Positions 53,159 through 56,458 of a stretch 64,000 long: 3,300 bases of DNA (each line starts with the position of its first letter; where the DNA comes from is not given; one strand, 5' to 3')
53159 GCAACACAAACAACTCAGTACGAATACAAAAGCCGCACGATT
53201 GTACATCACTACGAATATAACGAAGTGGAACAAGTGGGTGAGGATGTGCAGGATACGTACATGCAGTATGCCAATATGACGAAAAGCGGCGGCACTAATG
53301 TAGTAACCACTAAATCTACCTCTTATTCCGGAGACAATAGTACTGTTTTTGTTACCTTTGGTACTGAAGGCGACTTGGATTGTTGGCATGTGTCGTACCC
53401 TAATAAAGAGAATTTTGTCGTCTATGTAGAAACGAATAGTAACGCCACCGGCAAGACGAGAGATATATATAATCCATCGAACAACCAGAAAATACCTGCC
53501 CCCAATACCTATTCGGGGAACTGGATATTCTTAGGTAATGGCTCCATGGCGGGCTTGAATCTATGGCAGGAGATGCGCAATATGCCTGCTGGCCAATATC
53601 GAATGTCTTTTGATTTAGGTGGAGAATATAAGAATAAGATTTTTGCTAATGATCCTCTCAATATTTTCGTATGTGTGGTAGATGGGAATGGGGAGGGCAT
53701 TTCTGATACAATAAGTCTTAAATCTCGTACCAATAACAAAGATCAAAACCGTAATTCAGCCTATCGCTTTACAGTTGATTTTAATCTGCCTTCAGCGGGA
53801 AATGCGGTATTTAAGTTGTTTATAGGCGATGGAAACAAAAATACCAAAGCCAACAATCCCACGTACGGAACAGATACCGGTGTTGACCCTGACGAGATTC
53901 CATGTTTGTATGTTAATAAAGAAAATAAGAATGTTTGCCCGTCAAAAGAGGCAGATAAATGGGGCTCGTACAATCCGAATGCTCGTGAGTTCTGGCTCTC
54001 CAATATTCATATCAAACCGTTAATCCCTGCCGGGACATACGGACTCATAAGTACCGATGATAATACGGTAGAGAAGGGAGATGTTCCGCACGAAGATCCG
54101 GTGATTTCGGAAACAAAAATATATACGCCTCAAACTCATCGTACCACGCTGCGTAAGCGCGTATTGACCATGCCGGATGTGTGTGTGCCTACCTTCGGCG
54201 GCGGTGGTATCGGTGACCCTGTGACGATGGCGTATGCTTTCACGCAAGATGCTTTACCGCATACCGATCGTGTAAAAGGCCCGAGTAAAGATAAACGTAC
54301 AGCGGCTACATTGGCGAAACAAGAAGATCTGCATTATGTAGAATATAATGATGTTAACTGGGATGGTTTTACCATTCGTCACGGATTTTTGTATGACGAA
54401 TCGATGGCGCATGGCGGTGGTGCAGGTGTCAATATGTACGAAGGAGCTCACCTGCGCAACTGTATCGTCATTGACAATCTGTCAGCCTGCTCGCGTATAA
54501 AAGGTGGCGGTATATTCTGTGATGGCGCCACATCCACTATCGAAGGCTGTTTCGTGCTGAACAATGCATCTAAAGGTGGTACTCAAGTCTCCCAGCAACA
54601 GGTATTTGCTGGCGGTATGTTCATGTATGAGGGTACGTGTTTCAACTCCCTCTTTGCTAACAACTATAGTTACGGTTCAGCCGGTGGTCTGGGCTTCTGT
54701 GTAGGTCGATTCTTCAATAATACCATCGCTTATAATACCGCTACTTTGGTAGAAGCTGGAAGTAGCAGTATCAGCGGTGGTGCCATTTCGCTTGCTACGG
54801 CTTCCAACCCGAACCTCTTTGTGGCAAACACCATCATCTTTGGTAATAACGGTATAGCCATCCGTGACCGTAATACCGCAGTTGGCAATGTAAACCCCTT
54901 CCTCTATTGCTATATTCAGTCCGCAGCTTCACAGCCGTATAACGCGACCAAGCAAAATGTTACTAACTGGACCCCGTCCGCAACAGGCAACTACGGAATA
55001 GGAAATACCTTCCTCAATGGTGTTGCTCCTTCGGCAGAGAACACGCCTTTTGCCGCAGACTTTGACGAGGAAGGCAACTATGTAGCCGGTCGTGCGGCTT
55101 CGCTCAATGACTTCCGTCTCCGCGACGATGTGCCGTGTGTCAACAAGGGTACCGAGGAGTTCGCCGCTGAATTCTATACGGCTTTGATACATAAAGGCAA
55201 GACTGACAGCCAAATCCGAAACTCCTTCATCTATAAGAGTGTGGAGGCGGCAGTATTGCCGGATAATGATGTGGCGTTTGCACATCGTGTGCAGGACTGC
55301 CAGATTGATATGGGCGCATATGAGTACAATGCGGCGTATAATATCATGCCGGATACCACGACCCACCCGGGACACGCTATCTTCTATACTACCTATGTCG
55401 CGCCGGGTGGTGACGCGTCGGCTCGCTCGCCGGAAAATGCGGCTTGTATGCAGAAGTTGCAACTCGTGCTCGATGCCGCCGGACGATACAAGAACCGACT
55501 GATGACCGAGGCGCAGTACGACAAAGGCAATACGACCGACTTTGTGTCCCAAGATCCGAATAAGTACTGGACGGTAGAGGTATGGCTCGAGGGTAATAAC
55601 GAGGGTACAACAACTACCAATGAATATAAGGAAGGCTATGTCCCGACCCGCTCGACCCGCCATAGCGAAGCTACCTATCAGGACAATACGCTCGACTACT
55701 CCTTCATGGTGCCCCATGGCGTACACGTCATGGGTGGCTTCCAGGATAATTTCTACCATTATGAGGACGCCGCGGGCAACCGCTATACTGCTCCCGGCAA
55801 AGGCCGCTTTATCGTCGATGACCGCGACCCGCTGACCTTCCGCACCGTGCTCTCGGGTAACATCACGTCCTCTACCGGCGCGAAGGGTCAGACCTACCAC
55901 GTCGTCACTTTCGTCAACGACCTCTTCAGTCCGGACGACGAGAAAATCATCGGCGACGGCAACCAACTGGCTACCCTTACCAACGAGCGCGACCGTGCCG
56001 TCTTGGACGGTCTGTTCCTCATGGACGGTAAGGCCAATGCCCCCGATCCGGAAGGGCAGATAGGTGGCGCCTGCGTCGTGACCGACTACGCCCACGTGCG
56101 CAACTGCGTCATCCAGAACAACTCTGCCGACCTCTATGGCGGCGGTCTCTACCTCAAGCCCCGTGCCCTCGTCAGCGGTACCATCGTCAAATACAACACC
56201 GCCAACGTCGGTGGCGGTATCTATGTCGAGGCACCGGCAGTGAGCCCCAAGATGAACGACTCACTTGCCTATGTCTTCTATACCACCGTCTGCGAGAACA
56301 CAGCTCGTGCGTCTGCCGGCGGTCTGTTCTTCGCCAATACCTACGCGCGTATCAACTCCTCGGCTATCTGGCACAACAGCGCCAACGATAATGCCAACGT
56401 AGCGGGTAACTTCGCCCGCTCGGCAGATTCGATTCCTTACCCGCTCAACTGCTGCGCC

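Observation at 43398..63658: Mfa-type (type V) pilus operon whose Mfa5 slot is a 14.9-kb T9SS-cargo ORF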

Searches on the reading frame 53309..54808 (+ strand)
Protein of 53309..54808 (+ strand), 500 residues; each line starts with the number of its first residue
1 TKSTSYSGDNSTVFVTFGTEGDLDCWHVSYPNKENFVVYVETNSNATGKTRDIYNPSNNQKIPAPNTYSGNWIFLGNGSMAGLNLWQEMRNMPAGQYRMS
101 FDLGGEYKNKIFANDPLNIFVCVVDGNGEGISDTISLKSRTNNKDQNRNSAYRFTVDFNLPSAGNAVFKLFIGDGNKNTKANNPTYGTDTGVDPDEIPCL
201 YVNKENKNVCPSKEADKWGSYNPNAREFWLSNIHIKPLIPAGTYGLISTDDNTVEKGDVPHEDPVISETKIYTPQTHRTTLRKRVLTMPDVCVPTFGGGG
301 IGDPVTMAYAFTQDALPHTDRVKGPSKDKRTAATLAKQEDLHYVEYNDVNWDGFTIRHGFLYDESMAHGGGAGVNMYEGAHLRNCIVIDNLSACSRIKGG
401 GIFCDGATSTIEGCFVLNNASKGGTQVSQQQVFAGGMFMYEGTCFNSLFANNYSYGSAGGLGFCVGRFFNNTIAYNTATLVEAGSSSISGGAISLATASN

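Call 71: search_protein_families(library=pfam, proteins=[window:53309-54808:+], max_evalue=1)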
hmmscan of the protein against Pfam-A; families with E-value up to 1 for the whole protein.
window:53309-54808:+ (500 aa): 2 families
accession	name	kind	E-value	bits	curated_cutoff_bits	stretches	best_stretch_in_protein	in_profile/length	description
PF16405.10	DUF5013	-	0.014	16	28.5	1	84-160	64-140/149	Domain of unknown function (DUF5013)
PF21094.3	Nup188_SH3-like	-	0.17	12.1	21.4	1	239-251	36-48/50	Nup188 SH3-like domain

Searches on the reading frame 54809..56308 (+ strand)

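Call 71: search_protein_families(library=pfam, proteins=[window:54809-56308:+], max_evalue=1)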
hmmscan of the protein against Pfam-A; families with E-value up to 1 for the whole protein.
window:54809-56308:+ (500 aa): 1 family
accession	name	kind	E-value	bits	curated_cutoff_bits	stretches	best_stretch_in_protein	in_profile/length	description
PF02415.23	Chlam_PMP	-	0.57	11.1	20.6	1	432-449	1-18/19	Chlamydia polymorphic membrane protein (Chlamydia_PMP) repeat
